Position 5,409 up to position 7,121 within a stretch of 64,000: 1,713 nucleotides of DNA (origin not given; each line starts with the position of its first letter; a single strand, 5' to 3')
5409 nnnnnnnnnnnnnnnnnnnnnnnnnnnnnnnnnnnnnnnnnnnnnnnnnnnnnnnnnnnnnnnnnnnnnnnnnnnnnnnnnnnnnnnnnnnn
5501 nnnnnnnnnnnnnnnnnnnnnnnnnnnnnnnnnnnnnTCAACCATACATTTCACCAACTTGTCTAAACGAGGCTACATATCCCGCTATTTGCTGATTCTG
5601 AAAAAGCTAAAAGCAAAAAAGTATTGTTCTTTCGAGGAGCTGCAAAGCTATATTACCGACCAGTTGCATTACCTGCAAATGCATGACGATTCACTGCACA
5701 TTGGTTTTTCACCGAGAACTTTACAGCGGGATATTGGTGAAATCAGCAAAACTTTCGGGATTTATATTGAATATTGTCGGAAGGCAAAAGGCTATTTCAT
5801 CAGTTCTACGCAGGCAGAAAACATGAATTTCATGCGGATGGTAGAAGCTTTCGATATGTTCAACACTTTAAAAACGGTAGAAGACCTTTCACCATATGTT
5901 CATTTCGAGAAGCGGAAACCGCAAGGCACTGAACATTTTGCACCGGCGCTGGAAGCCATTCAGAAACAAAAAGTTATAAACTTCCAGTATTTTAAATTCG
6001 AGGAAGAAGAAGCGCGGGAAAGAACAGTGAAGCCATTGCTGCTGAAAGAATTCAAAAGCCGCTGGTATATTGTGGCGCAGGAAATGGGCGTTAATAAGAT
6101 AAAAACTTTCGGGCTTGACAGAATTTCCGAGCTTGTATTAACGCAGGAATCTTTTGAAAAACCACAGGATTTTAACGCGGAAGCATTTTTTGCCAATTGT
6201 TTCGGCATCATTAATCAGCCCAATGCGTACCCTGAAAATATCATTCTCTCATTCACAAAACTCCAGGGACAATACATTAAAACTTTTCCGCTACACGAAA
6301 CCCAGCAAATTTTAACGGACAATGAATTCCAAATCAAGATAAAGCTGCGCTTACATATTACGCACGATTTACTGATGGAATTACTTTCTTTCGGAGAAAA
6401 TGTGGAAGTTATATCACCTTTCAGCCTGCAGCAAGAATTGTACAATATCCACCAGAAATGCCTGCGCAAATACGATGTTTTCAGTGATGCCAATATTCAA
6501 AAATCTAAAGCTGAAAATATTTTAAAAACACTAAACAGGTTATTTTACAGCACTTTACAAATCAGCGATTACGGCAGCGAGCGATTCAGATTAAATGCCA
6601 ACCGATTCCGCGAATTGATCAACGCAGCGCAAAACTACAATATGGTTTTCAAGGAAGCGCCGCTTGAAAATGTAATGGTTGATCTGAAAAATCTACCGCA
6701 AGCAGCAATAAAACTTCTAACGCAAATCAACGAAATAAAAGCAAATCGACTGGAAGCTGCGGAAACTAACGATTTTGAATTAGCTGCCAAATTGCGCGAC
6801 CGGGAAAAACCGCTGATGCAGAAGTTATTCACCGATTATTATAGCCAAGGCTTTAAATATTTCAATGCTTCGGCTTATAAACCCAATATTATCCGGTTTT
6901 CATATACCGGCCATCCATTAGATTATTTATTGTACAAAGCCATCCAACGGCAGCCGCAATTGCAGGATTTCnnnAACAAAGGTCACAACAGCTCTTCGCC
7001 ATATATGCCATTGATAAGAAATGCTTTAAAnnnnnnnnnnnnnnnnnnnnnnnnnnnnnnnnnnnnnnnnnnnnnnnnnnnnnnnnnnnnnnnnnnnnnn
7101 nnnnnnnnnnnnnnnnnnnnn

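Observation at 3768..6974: Single-chain GmrSD-like nuclease followed, not preceded, by a BrxR-like WYL regulator with a C-terminal UVR-motif extension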

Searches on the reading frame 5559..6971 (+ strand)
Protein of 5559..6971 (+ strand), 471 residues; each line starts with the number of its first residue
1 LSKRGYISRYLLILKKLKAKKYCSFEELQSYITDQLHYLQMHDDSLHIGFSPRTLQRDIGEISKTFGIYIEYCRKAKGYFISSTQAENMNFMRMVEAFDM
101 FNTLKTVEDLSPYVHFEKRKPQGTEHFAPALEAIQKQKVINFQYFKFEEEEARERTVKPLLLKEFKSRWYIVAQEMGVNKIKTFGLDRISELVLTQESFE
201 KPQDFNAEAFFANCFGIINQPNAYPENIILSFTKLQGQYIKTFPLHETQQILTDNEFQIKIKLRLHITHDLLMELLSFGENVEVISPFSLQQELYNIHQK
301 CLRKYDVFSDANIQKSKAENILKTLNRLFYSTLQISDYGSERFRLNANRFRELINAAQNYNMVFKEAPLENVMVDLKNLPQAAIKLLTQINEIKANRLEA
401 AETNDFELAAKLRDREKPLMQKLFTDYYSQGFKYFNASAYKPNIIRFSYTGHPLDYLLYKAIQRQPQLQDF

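Call 3: search_protein_families(library=pfam, proteins=[window:5559-6971:+], max_evalue=0.1)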
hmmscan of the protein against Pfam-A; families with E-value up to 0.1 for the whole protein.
window:5559-6971:+ (471 aa): 3 families
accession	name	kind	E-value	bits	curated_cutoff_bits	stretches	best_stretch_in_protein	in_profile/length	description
PF13280.12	WYL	-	2.5e-14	53.5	21.8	1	125-192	1-68/70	WYL domain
PF25583.1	WCX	-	7.9e-07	29.8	23.9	1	226-300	3-74/76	WCX domain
PF02151.25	UVR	-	1.4e-05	25.1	21.5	1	389-417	3-31/36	UvrB/uvrC motif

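Call 4: search_protein_families(library=padloc, proteins=[window:5559-6971:+], max_evalue=0.1)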
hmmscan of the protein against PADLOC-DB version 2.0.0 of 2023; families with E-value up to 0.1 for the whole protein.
window:5559-6971:+ (471 aa): 3 families
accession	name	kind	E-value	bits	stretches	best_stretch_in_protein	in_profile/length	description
PDLC01652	WYL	-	7e-31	105.7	1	122-300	15-160/162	"CAS-I,CAS-II,CAS-III,CAS-IV,CAS-V,CAS-VI; associated_signaling"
PDLC01457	WYL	-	3.8e-25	86.8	1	8-288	4-227/229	"CAS-I,CAS-II,CAS-III,CAS-IV,CAS-V,CAS-VI; associated_signaling"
PDLC01766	Cas3c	-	1.7e-17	61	1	119-311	129-322/1009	-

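Call 5: search_protein_families(library=ncbifam, proteins=[window:5559-6971:+], max_evalue=0.1)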
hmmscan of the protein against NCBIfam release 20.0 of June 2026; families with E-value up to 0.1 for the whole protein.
window:5559-6971:+ (471 aa): 0 families

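Call 10: find_homologous_proteins(query=window:5559-6971:+, max_evalue=0.001)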
Query window:5559-6971:+ (471 aa): 1622 proteins with E <= 0.001 among 6595 candidates; the best 120 are listed.
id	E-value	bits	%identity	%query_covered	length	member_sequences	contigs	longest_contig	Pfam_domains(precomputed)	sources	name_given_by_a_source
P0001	3.7e-284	960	100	92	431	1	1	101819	PF02151.26,PF13280.13,PF25583.2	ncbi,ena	-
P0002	6.3e-249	844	80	100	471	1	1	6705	PF02151.26,PF13280.13,PF25583.2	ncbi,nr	ncbi:MAG: WYL domain-containing protein [Flavobacterium sp.]|nr:MAG: WYL domain-containing protein [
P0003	3.7e-110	387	58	65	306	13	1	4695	PF13280.13,PF25583.2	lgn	-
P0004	1.1e-109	385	58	65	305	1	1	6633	PF13280.13,PF25583.2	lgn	-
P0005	1.2e-109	385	58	65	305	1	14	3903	PF13280.13,PF25583.2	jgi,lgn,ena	-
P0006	6.0e-109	383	57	65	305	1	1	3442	PF13280.13,PF25583.2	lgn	-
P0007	1.8e-108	381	57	65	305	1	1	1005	PF13280.13,PF25583.2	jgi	-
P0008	1.9e-108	381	57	65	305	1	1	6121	PF13280.13,PF25583.2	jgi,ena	-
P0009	2.2e-108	381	58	65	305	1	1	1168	PF13280.13,PF25583.2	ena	-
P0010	2.3e-108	381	57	65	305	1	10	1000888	PF13280.13,PF25583.2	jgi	jgi:predicted DNA-binding transcriptional regulator YafY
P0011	2.7e-108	381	58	65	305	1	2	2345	PF13280.13,PF25583.2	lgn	-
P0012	2.7e-108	381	58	65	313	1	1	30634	PF13280.13,PF25583.2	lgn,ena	-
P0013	3.5e-108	380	58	65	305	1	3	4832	PF13280.13,PF25583.2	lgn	-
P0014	3.5e-108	380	57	65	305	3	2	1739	PF13280.13,PF25583.2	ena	-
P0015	3.8e-108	380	58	65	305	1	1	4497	PF13280.13,PF25583.2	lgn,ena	-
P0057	1.0e-106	376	56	65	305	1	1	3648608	PF13280.13,PF25583.2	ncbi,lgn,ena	-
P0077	2.2e-106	375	57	65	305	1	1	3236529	PF13280.13,PF25583.2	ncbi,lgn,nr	ncbi:hypothetical protein AEM51_00505 [Bacteroidetes bacterium UKL13-3]|nr:hypothetical protein AEM5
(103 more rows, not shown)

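Call 11: find_encoding_contigs(protein=P0002, flank=10000, max_places=4)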
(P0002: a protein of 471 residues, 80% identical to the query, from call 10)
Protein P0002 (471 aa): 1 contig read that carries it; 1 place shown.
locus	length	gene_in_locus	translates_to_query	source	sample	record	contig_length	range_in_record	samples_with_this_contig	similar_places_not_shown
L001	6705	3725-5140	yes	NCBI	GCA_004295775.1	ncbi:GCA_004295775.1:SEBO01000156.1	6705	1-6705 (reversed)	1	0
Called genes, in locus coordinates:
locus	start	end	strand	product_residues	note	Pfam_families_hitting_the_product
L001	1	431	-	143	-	PF16078:2-oxogl_dehyd_N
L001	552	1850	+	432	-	PF00425:Chorismate_bind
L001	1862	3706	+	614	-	PF03235:GmrSD_N, PF07510:GmrSD_C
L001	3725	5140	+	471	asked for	PF13280:WYL, PF25583:WCX (weak), PF02151:UVR (weak)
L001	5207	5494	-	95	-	PF04977:DivIC (weak)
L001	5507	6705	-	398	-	PF03952:Enolase_N, PF00113:Enolase_C, PF13378:MR_MLE_C (weak), PF07476:MAAL_C (weak)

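Call 12: find_encoding_contigs(protein=P0001, flank=10000, max_places=4)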
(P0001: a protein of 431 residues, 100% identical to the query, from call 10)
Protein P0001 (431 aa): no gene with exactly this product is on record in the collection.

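Call 14: find_encoding_contigs(protein=P0057, flank=8000, max_places=3)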
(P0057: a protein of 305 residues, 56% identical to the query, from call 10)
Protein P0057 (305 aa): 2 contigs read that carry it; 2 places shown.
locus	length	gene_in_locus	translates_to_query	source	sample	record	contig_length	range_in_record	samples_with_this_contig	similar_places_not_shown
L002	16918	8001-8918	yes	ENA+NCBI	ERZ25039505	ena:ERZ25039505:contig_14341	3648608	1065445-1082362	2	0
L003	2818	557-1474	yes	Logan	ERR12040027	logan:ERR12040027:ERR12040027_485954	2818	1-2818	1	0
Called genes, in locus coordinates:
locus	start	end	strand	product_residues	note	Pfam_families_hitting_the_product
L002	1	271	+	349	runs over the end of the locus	PF01758:SBF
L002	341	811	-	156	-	PF04138:GtrA_DPMS_TM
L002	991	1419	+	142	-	-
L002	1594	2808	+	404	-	PF00004:AAA (weak)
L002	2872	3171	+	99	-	-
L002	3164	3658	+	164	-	PF00929:RNase_T, PF16473:Rv2179c-like (weak)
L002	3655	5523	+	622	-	PF03235:GmrSD_N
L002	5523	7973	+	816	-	PF03235:GmrSD_N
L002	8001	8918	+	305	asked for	PF13280:WYL, PF25583:WCX (weak)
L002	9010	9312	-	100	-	-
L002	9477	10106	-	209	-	-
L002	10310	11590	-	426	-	PF00270:DEAD, PF04851:ResIII, PF00271:Helicase_C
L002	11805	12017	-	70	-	-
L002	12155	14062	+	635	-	PF28559:TPR_SusR (faint), PF13424:TPR_12, PF00515:TPR_1, PF07719:TPR_2 (weak), PF13424:TPR_12, PF07568:HisKA_2, PF13581:HATPase_c_2, PF02518:HATPase_c, +5 more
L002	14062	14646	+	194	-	PF00072:Response_reg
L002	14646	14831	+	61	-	PF04397:LytTR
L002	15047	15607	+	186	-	-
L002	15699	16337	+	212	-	PF01073:3Beta_HSD, PF01370:Epimerase, PF07993:NAD_binding_4 (faint), PF16363:GDP_Man_Dehyd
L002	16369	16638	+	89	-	-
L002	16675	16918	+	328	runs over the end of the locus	-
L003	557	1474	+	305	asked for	PF13280:WYL, PF25583:WCX (weak)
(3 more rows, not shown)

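Call 15: find_encoding_contigs(protein=P0077, flank=8000, max_places=3)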
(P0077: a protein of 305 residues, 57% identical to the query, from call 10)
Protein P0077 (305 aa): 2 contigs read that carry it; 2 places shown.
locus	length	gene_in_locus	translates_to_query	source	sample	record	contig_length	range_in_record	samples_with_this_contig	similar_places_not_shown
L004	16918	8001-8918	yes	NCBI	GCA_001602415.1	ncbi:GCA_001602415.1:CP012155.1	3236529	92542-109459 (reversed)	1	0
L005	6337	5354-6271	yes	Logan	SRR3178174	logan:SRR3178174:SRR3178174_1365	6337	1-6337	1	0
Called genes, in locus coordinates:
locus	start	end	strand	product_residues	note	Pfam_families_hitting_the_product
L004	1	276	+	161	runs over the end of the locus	-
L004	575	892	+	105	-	PF09951:Imm33 (weak)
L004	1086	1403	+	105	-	-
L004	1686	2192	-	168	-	-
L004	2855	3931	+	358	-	PF13191:AAA_16 (weak), PF00004:AAA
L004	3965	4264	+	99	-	-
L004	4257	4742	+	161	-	PF00929:RNase_T, PF16473:Rv2179c-like (faint)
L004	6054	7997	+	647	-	PF03235:GmrSD_N, PF07510:GmrSD_C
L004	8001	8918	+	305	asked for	PF13280:WYL, PF25583:WCX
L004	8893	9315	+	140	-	-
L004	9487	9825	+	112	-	-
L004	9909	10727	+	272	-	PF00665:rve, PF13683:rve_3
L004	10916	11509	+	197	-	PF00075:RNase_H (weak)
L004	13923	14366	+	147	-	-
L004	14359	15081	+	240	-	-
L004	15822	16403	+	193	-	PF20221:DUF6580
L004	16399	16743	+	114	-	PF14375:Cys_rich_CWC, PF17653:DUF5522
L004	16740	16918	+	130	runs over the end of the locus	PF03061:4HBT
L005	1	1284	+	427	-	?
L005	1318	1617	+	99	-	-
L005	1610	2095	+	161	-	PF00929:RNase_T, PF16473:Rv2179c-like (faint)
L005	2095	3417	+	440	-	PF03235:GmrSD_N, PF25202:DUF7834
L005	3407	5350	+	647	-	PF03235:GmrSD_N, PF07510:GmrSD_C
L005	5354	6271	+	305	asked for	PF13280:WYL, PF25583:WCX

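Call 16: find_encoding_contigs(protein=P0010, flank=8000, max_places=3)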
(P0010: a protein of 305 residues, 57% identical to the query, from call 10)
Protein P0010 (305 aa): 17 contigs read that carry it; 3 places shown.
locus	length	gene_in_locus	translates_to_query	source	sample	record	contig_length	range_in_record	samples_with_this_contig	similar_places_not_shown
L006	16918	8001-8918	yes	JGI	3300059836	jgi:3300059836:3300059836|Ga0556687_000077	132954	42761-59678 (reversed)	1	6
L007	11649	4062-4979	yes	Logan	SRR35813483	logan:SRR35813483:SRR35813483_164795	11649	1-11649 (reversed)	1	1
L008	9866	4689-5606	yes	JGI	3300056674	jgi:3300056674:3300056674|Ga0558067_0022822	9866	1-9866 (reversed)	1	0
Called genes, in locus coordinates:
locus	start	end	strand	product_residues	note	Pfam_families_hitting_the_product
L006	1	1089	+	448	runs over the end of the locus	PF00120:Gln-synt_C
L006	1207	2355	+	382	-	PF00465:Fe-ADH, PF13685:Fe-ADH_2, PF25137:ADH_Fe_C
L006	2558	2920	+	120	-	-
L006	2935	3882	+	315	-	PF21598:PvuRts1I-like_N, PF18491:SRA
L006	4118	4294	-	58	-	-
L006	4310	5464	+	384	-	PF00004:AAA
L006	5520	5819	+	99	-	-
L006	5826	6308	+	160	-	PF16473:Rv2179c-like, PF00929:RNase_T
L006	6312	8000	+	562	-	PF03235:GmrSD_N, PF07510:GmrSD_C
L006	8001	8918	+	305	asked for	PF13280:WYL, PF25583:WCX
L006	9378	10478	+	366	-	PF06772:LtrA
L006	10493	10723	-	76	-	PF11391:DUF2798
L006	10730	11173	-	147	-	PF03061:4HBT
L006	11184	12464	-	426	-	PF00108:Thiolase_N, PF02803:Thiolase_C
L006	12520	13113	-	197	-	PF00440:TetR_N, PF16925:TetR_C_13, PF21993:TetR_C_13_2 (weak)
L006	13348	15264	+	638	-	PF13506:Glyco_transf_21, PF00535:Glycos_transf_2, PF13641:Glyco_tranf_2_3, PF13632:Glyco_trans_2_3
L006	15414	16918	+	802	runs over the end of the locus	PF18962:Por_Secre_tail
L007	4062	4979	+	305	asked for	PF13280:WYL, PF25583:WCX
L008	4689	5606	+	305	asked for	PF13280:WYL, PF25583:WCX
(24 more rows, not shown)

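Call 28: search_protein_families(library=padloc, proteins=[L006:4310-5461:+, L006:5520-5816:+, L006:5826-6305:+, L006:6312-7997:+, L006:8001-8915:+, L002:3655-5520:+, L002:5523-7970:+], max_evalue=0.001)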
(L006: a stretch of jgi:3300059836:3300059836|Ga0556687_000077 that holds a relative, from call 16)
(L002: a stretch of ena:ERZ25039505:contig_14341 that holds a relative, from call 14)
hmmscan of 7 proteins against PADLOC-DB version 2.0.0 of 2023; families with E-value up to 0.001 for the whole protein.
L006:4310-5461:+ (384 aa): 2 families
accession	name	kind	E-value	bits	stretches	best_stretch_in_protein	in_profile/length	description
PDLC05066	PDC-S68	-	0.0002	17.5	1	125-233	518-619/1202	-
PDLC04140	mad8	-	0.00034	18.2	1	206-334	26-120/314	mads_8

L006:5520-5816:+ (99 aa): 0 families

L006:5826-6305:+ (160 aa): 3 families
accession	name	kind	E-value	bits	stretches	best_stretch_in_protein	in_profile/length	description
PDLC01247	DEDDh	-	2e-25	88.1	1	7-152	2-138/139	"CAS-I,CAS-II,CAS-III,CAS-IV,CAS-V,CAS-VI; associated"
PDLC05027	PDC-S48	-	1.3e-19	68.6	1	1-158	1-169/411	-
PDLC05028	PDC-S48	-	5.9e-14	49.5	1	3-154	18-178/512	-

L006:6312-7997:+ (562 aa): 25 families
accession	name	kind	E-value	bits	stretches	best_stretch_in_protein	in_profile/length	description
PDLC04157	HEC-06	-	2.6e-42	143.2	1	5-553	12-547/558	-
PDLC04154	HEC-06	-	1.7e-40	137.3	1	5-553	12-556/569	-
PDLC04155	HEC-06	-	1.5e-38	130.6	1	5-553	10-550/562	-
PDLC02700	Orf5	-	7e-31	105.6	1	7-553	3-547/555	Orf5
PDLC02687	Orf5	-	8.9e-31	105.2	1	4-544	5-541/543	Orf5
PDLC02695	Orf5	-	2.1e-29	100.4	2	4-163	7-184/601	Orf5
PDLC02693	Orf5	-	8.3e-28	95.7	1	10-553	2-534/543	Orf5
PDLC02701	Orf5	-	3.7e-22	76.6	2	9-128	12-132/596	Orf5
PDLC02792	SspE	-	5.2e-21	72.7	2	464-531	639-704/771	SspE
PDLC02686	Orf5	-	6e-18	62.6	1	16-554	21-559/566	Orf5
PDLC02698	Orf5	-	1.4e-16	58.4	2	18-148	22-154/573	Orf5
PDLC02689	Orf5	-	4.6e-16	56.5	2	12-254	15-241/558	Orf5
PDLC02786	SspE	-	5.7e-16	56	2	15-121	23-135/766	SspE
PDLC02789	SspE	-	2.1e-15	54.3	2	466-529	618-678/749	SspE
PDLC02783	SspE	-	6.6e-15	52.4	1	466-528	663-722/793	SspE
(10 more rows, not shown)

L006:8001-8915:+ (305 aa): 4 families
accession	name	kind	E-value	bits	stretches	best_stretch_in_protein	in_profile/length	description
PDLC01652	WYL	-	7.6e-30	102.4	1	123-301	16-161/162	"CAS-I,CAS-II,CAS-III,CAS-IV,CAS-V,CAS-VI; associated_signaling"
PDLC01457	WYL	-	5.1e-26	89.7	2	119-290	119-229/229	"CAS-I,CAS-II,CAS-III,CAS-IV,CAS-V,CAS-VI; associated_signaling"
PDLC01766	Cas3c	-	1.9e-14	50.9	1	117-305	127-316/1009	-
PDLC02317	AbiEii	-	8.3e-06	23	1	130-208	315-386/396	AbiEii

L002:3655-5520:+ (622 aa): 18 families
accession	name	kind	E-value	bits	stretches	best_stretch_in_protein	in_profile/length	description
PDLC02695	Orf5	-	8.1e-24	81.9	2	8-150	8-146/601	Orf5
PDLC04157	HEC-06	-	3.4e-19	66.8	1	4-256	8-257/558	-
PDLC02701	Orf5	-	2e-17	60.9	1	18-146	20-138/596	Orf5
PDLC02783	SspE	-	5e-15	52.8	1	16-130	23-139/793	SspE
PDLC02786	SspE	-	1.2e-14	51.7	1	17-131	23-132/766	SspE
PDLC04155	HEC-06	-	2.8e-14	50.5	1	5-264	7-269/562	-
PDLC02792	SspE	-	7.2e-14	49.1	1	18-134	24-136/771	SspE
PDLC02686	Orf5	-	1.9e-13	47.8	1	7-113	10-105/566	Orf5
PDLC02789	SspE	-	9.6e-12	42.2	1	17-263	19-253/749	SspE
PDLC02791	SspE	-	2.5e-11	40.5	1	15-161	19-163/775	SspE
PDLC02693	Orf5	-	5e-11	40.3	1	15-271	6-260/543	Orf5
PDLC04154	HEC-06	-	8.2e-11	39.2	1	15-117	21-105/569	-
PDLC02700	Orf5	-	1.2e-10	38.8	1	15-122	9-109/555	Orf5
PDLC02790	SspE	-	1.8e-10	37.6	1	15-117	13-116/776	SspE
PDLC02687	Orf5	-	9.7e-09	32.5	1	16-116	16-98/543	Orf5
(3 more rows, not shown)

L002:5523-7970:+ (816 aa): 0 families

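Call 40: search_solved_structures(query=window:5559-6971:+, max_evalue=1, show_alignments=0)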
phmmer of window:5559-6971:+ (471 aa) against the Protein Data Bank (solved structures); distinct sequences matched with E-value up to 1: 10.
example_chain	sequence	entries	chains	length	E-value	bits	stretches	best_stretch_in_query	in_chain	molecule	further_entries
6sj9_A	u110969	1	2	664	5.6e-13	51.8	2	118-193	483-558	Proteasome accessory factor B/C (PafBC)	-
7u02_B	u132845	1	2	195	4.2e-11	45.6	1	133-292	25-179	WYL domain-containing protein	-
7tzv_A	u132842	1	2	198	4.3e-11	45.6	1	133-292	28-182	WYL domain-containing protein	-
9cu3_B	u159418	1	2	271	9.5e-11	44.5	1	132-292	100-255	WYL domain-containing protein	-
9pfq_Q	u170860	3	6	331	1.6e-10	43.7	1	133-292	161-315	WYL domain-containing protein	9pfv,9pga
8tp8_A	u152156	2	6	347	1.8e-10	43.6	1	133-292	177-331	DeoR-family transcriptional regulator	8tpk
7p5x_AY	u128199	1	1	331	0.00053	22.2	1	127-230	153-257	Transcriptional regulator-like protein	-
9fnd_X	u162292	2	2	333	0.00054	22.2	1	127-230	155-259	Transcriptional regulator-like protein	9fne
7qfz_A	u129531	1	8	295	0.018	17.2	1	116-199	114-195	WYL domain-containing protein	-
3onk_A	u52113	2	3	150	0.46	12.5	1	327-403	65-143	Epsin-3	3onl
